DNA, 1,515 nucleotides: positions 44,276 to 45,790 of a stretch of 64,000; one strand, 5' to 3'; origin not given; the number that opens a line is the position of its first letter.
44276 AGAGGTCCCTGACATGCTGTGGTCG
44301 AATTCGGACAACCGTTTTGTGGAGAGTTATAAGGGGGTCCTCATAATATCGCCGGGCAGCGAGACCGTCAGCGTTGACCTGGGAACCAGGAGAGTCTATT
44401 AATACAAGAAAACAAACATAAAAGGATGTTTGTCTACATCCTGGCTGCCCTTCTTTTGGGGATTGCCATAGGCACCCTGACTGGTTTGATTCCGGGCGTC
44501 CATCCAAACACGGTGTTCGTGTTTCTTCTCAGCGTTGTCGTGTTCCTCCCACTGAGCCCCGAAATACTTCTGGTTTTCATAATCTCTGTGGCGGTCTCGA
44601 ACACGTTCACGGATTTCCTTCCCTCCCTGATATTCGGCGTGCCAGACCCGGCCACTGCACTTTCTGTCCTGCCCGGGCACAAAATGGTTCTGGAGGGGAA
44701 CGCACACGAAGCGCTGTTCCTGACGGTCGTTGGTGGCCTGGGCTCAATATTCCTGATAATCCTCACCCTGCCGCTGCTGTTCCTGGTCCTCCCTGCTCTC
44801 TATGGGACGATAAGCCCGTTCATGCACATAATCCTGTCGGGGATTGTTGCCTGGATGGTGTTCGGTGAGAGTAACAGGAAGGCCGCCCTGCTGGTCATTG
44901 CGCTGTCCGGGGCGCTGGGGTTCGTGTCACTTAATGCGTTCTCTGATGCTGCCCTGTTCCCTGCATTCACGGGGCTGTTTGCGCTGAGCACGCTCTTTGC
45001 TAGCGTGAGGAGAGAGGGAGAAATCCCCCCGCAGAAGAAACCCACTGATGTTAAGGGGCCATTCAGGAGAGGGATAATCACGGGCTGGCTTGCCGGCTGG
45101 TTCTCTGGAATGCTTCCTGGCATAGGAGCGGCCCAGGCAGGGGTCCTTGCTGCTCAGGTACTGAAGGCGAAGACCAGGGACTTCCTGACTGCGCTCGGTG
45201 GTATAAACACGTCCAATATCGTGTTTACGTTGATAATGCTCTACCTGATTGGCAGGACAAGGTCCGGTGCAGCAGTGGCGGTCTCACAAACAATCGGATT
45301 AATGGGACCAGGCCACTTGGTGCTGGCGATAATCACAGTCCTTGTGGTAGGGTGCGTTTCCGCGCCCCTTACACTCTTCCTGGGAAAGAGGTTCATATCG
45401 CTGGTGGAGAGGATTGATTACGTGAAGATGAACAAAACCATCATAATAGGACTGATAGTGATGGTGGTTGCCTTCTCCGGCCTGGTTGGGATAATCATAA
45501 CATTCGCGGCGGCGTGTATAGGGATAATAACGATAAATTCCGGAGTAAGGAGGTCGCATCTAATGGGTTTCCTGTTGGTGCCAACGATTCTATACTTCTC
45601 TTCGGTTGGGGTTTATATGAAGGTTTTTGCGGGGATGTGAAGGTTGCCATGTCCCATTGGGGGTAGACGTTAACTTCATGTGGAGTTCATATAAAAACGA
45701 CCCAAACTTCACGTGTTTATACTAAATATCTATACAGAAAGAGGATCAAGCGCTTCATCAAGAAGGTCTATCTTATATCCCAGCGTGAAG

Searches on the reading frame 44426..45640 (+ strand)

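Call 8: search_protein_families(library=pfam, proteins=[window:44426-45640:+], max_evalue=0.001)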
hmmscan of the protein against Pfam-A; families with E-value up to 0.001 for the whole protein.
window:44426-45640:+ (404 aa): 1 family
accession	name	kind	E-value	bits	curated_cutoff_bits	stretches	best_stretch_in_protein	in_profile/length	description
PF01970.21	TctA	-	8.4e-55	186.5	28.9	1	6-380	1-422/423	Tripartite tricarboxylate transporter TctA family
